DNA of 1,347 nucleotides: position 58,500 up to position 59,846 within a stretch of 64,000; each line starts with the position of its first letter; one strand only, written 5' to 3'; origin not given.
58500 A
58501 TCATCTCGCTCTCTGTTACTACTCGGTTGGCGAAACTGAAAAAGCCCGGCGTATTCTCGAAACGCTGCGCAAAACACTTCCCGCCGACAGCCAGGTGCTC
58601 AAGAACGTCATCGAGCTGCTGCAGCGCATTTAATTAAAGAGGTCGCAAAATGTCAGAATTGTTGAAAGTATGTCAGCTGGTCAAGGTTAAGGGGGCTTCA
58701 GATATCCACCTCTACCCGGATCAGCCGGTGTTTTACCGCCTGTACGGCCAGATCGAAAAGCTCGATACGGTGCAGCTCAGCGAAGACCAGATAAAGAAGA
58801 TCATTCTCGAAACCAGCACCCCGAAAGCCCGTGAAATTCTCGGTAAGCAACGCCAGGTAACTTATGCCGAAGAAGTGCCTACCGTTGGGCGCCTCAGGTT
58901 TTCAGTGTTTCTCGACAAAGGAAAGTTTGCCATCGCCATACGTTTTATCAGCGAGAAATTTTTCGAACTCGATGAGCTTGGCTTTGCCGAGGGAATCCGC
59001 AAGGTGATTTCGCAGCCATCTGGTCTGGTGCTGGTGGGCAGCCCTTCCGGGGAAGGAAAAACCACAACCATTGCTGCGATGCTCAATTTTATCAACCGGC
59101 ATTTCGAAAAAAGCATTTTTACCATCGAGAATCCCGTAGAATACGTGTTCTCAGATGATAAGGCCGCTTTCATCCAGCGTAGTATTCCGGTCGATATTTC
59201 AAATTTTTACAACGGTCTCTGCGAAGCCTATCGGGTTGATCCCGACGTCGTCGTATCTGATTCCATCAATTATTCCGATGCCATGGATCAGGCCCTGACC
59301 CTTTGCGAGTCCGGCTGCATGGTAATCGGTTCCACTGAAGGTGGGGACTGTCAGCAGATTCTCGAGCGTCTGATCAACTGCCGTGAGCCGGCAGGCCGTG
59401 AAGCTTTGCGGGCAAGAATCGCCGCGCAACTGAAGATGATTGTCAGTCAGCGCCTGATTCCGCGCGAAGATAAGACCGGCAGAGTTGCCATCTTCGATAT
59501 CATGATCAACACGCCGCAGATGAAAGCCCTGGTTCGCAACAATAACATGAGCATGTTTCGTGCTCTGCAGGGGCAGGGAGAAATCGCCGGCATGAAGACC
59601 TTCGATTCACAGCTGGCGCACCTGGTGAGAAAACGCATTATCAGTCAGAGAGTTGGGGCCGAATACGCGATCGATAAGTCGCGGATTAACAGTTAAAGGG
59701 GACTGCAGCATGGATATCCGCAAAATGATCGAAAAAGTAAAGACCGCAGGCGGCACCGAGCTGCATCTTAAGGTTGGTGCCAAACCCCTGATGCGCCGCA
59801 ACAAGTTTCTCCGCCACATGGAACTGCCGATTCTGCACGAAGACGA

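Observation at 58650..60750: Two tandem PilT paralogues with systematically degenerate catalytic motifs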

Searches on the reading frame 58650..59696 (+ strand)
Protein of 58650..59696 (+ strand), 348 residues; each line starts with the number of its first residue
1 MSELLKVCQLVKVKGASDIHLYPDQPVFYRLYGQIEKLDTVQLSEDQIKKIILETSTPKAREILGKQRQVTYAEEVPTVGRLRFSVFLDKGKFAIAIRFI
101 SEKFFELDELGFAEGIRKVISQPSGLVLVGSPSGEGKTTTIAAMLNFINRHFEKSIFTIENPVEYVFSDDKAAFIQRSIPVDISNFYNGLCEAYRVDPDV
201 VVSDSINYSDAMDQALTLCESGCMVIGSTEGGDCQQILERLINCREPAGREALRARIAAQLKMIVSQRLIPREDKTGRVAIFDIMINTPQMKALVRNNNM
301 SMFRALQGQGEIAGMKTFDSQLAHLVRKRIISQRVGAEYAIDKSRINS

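Call 3: search_protein_families(library=pfam, proteins=[window:58650-59696:+], max_evalue=0.01)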
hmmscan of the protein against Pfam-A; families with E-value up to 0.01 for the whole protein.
window:58650-59696:+ (348 aa): 1 family
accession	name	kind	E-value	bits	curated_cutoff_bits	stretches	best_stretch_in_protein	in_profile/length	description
PF00437.27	T2SSE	-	4.9e-23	81.8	24.9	1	12-328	20-332/370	Type II/IV secretion system protein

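Call 4: search_protein_families(library=ncbifam, proteins=[window:58650-59696:+], max_evalue=0.01)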
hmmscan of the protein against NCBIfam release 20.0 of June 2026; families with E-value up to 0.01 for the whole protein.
window:58650-59696:+ (348 aa): 10 families
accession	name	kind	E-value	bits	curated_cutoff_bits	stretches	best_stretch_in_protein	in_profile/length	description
TIGR01420.1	pilT_fam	subfamily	5.2e-82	275.8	319.1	1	9-343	7-341/343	PilT/PilU family type 4a pilus ATPase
TIGR02525.1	plasmid_TraJ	equivalog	1.7e-21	76.6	368.3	1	93-299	118-326/372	plasmid transfer ATPase TraJ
NF041000.1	ATPase_ComGA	equivalog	1e-19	70.6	300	1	13-271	9-266/267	competence type IV pilus ATPase ComGA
TIGR02524.1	dot_icm_DotB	equivalog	1.1e-18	67.6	463.3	1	11-296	13-310/358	Dot/Icm type IV secretion system ATPase DotB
TIGR02538.1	type_IV_pilB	equivalog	3e-18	65.7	675.65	1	105-271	293-453/564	type IV-A pilus assembly ATPase PilB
TIGR02533.1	type_II_gspE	equivalog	1.5e-17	63.4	630.25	1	103-272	218-381/486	type II secretion system ATPase GspE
NF007755.0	PRK10436.1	equivalog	1.2e-16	60.5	617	1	14-271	99-356/465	type II secretion system protein GspE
NF053534.1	T4PilAsmATPsTfpB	equivalog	2e-13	49.6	850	1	110-244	318-452/584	type IV pilus assembly ATPase TfpB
TIGR02788.1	VirB11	equivalog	0.0019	17.3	249.95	1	101-170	121-188/308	P-type DNA transfer ATPase VirB11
NF010335.0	PRK13764.1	equivalog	0.005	15.4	340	1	106-165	245-303/613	ATPase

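Call 5: search_solved_structures(query=window:58650-59696:+, show_alignments=2, max_evalue=1e-10)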
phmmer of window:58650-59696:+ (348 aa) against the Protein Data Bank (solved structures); distinct sequences matched with E-value up to 1e-10: 19.
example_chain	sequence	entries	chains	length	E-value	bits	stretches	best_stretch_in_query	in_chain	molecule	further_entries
5fl3_A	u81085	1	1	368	5e-52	180.3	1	11-333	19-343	PILI RETRACTION PROTEIN PILT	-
3jvu_A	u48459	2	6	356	3.8e-49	170.8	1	13-338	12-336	Twitching mobility protein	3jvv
2ewv_A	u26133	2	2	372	2.6e-46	161.6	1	6-339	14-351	twitching motility protein PilT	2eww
2gsz_A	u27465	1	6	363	3.3e-46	161.2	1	7-339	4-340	twitching motility protein PilT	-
6ojx_A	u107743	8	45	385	2e-45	158.6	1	10-340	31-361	Twitching motility pilus retraction ATPase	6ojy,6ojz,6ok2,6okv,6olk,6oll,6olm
5zfq_A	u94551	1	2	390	1.1e-44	156.2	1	10-338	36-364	Twitching motility pilus retraction protein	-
9n32_A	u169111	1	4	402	1.5e-41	145.9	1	3-328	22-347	PilU protein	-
10my_A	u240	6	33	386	2e-39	138.9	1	15-334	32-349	PilT/PilU family type 4a pilus ATPase | Twitching motility protein PilT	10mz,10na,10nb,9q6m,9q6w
2eyu_A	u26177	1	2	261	7.4e-32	114.1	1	106-339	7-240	twitching motility protein PilT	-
6geb_A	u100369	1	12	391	4.3e-17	65.5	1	14-297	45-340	DotB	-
5it5_F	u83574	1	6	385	1.5e-12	50.6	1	13-273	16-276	ATP binding motif-containing protein PilF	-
5oiu_A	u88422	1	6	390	1.6e-12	50.5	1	13-273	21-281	Type IV pilus assembly protein PilF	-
6ejf_A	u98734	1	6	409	1.8e-12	50.4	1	13-273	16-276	Type IV pilus assembly protein PilF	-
6f8l_G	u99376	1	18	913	1e-11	47.9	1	13-273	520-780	Type IV pilus assembly protein PilF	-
6gef_A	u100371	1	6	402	1.2e-11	47.6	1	90-275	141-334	Type IV secretion system protein DotB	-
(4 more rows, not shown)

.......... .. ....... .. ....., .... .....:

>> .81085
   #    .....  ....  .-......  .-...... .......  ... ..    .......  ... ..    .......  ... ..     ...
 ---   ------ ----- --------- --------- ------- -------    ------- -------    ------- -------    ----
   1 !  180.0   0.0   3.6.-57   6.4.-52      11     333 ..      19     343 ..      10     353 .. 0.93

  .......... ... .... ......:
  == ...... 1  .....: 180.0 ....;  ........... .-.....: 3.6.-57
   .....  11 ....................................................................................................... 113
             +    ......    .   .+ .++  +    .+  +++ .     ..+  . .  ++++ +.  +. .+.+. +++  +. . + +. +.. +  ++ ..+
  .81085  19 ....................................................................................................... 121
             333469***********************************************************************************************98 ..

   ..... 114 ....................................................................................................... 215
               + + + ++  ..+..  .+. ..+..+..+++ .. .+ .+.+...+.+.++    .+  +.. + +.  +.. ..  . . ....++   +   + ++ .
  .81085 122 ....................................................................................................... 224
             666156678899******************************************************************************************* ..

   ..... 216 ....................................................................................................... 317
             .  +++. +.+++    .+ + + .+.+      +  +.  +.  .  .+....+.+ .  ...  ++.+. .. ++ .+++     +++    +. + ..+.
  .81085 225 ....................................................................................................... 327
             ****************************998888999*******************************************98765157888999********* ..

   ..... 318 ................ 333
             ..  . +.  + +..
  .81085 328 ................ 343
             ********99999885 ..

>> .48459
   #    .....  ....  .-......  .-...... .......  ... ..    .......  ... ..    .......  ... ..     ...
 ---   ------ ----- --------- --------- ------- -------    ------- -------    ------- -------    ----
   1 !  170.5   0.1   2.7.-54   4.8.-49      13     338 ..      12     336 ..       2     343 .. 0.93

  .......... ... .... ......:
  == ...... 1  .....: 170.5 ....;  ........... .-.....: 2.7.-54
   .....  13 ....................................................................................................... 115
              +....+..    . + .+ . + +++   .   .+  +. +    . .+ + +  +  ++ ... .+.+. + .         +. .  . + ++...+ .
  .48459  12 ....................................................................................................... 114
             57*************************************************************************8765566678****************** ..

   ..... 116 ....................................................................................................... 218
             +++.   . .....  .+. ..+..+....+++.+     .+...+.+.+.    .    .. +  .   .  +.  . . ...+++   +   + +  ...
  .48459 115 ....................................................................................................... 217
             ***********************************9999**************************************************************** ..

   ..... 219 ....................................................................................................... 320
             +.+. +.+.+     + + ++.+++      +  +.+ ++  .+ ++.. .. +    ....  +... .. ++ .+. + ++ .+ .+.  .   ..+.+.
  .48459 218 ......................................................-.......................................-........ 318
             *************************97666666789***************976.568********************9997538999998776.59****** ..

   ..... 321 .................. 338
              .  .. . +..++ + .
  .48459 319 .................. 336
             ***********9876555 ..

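Call 9: find_homologous_proteins(query=window:58650-59696:+, max_evalue=1e-20)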
Query window:58650-59696:+ (348 aa): 502 proteins with E <= 1e-20 among 8000 candidates; the best 120 are listed.
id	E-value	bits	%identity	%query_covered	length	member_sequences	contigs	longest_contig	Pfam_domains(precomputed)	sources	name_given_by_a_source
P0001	1.3e-224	762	100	100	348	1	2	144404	PF00437.27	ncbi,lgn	-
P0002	6.3e-224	760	100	100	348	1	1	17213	PF00437.27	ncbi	-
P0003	5.6e-222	754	98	100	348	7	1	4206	PF00437.27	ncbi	-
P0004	1.0e-215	733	95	100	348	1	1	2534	PF00437.27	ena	-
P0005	2.8e-215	732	94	100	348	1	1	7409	PF00437.27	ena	-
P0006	6.9e-214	727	93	100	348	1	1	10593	PF00437.27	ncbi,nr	ncbi:MAG: ATPase, T2SS/T4P/T4SS family [Candidatus Riflebacteria bacterium]|nr:ATPase, T2SS/T4P/T4SS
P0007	1.3e-213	726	94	100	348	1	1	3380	PF00437.27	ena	-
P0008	3.4e-213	725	93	100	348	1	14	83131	PF00437.27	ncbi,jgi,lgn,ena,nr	ncbi:MAG TPA: ATPase, T2SS/T4P/T4SS family [Candidatus Rifleibacterium sp.]|nr:ATPase, T2SS/T4P/T4SS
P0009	4.4e-213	724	93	100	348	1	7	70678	PF00437.27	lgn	-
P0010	7.5e-213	724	92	100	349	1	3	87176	PF00437.27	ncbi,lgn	-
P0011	1.2e-212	723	93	100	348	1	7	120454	PF00437.27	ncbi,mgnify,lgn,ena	mgnify:FL=1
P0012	1.2e-212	723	93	100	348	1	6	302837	PF00437.27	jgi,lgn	-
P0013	1.3e-212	723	93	100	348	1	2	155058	PF00437.27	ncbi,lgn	ncbi:type IV pilus twitching motility protein PilT [Erysipelotrichia bacterium]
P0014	1.4e-212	723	92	100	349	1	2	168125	PF00437.27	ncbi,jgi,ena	-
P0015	1.4e-212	723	92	100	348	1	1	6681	PF00437.27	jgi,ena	-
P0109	5.3e-106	373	48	100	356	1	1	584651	PF00437.27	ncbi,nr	ncbi:MAG: Flp pilus assembly complex ATPase component TadA [Candidatus Riflebacteria bacterium]|nr:F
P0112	5.9e-95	336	47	99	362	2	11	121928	PF00437.27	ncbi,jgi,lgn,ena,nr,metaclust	ncbi:MAG: Flp pilus assembly complex ATPase component TadA [Candidatus Riflebacteria bacterium]|nr:F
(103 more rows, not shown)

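Call 18: find_encoding_contigs(protein=P0109, flank=10000, max_places=2)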
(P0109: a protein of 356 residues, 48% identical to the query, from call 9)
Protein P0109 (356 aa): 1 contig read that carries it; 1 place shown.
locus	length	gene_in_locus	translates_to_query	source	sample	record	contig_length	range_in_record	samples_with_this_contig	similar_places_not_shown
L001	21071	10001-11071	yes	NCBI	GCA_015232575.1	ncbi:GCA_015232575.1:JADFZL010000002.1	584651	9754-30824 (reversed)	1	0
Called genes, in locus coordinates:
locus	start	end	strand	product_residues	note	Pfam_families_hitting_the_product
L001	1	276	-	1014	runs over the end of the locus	PF07719:TPR_2 (faint), PF13414:TPR_11 (faint), PF13428:TPR_14 (faint), PF00515:TPR_1 (weak), PF13431:TPR_17 (weak), PF23914:TPR_CcmH_CycH, PF13424:TPR_12 (weak), PF14559:TPR_19 (weak), +9 more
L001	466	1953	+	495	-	PF00498:FHA, PF01590:GAF (weak), PF13185:GAF_2, PF13492:GAF_3, PF00990:GGDEF, PF24898:GGDEF_GdpP (weak)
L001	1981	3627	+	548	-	PF10087:DUF2325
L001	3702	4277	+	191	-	PF04542:Sigma70_r2, PF08281:Sigma70_r4_2 (weak)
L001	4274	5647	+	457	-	-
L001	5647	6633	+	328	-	PF00535:Glycos_transf_2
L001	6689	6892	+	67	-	PF09720:Unstab_antitox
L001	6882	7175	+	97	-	PF05016:ParE_toxin (weak)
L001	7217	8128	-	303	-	PF02445:NadA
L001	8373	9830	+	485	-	PF03068:PAD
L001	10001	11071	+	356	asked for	PF00437:T2SSE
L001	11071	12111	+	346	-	PF00437:T2SSE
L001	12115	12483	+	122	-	-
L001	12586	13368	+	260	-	PF04055:Radical_SAM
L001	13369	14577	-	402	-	-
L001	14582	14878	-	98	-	PF05402:PqqD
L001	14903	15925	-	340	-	-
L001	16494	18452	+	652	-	PF13522:GATase_6, PF13537:GATase_7, PF00733:Asn_synthase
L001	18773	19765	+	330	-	PF27840:ScmC (weak), PF07475:Hpr_kinase_C (weak)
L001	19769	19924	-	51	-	-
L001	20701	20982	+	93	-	PF05402:PqqD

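Call 19: find_encoding_contigs(protein=P0112, flank=10000, max_places=2)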
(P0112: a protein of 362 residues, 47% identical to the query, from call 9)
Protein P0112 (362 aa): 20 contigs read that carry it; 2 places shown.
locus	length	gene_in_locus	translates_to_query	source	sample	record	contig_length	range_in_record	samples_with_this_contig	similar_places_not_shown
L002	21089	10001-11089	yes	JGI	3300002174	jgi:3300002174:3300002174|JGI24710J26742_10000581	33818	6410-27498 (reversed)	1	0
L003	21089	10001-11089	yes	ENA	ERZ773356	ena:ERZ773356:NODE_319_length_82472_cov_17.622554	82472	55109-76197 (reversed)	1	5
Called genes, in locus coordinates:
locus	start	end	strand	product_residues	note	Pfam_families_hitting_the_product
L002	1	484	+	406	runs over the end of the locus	PF13173:AAA_14, PF13635:DUF4143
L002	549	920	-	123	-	-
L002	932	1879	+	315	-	-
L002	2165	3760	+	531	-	PF00501:AMP-binding, PF13193:AMP-binding_C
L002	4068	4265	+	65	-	-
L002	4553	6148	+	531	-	PF00501:AMP-binding, PF13193:AMP-binding_C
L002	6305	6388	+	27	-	-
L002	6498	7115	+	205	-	PF07581:Glug (faint)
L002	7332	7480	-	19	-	-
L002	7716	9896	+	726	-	PF23139:OB_YrrC, PF14520:HHH_5 (weak), PF14490:HHH_RecD2, PF13245:AAA_19, PF13604:AAA_30, PF18335:SH3_13, PF01443:Viral_helicase1, PF13538:UvrD_C_2, +1 more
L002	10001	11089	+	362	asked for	PF00437:T2SSE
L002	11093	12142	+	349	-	PF00437:T2SSE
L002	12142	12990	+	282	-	PF04055:Radical_SAM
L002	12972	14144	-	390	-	PF00155:Aminotran_1_2 (weak), PF00266:Aminotran_5, PF01212:Beta_elim_lyase (weak)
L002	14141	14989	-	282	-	PF01592:NifU_N, PF04324:Fer2_BFD, PF01106:NifU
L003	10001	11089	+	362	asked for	PF00437:T2SSE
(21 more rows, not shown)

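Call 33: predict_structure(alignment_id=A2)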
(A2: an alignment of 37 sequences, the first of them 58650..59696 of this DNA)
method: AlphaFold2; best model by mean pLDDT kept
length: 348 residues; sequences in the alignment: 37
mean_pLDDT: 89.7   pTM: 0.86
mean pLDDT of the five models: 89.7, 88.3, 87.3, 87.0, 85.8
residues with pLDDT >= 90: 226; 70-90: 110; 50-70: 11; < 50: 1
segments of 3 or more residues with pLDDT < 50: none
pLDDT, mean of each block of 10 residues (from residue 1): 87 89 95 88 94 86 78 86 90 91 87 92 96 87 94 90 77 75 73 91 91 96 95 93 92 96 96 90 95 92 91 93 95 94 83
secondary structure, 60 per line:
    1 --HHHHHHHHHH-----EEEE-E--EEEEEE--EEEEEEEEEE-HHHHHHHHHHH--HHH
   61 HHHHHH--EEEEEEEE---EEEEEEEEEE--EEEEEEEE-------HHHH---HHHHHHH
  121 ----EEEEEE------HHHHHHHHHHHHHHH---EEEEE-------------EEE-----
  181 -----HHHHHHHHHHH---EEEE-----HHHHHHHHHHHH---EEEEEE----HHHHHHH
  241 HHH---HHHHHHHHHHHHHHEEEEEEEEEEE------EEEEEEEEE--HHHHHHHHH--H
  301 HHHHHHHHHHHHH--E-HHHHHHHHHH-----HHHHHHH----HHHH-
elements in order: H3-12 E18-21 E26-31 E34-43 H45-55 H58-66 E69-76 E80-89 E92-99 H107-110 H114-120 E125-130 H137-151 E155-159 E173-175 H186-196 E200-203 H209-220 E224-229 H234-243 H247-260 E261-271 E278-286 H289-297 H300-313 H318-327 H333-339 H344-347

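Call 36: search_protein_representatives(alignment_id=A2)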
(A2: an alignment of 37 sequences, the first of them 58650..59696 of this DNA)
Query: 37 sequences, 350 profile positions. Proteins with E-value up to 0.001 (for the whole library): 33274; up to 1e-10: 17739; up to 1e-30: 5171. The best 150 are listed.
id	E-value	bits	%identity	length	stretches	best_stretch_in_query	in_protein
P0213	7.2e-162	554.7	-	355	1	1-349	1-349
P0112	1.0e-146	504.9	-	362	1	1-346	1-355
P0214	1.9e-123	428.3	-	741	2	4-346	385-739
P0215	3.0e-121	421.1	-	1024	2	5-343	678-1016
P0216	6.7e-117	406.8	-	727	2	7-338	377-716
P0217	1.9e-115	402.0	-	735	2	8-335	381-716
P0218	2.8e-111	388.3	-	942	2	5-338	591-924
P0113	5.8e-103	361.0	-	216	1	95-309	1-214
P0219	1.1e-102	360.1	-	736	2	7-346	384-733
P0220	4.3e-102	358.1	-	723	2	5-347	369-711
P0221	4.3e-89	315.4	-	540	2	4-275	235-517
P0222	6.9e-89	314.7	-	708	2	5-343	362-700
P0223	1.0e-77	277.9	-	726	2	118-347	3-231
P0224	3.1e-77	276.3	-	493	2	6-346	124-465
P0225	2.6e-75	270.0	-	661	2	6-288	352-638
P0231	2.6e-72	260.2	-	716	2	8-347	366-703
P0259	7.5e-66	238.9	-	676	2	11-302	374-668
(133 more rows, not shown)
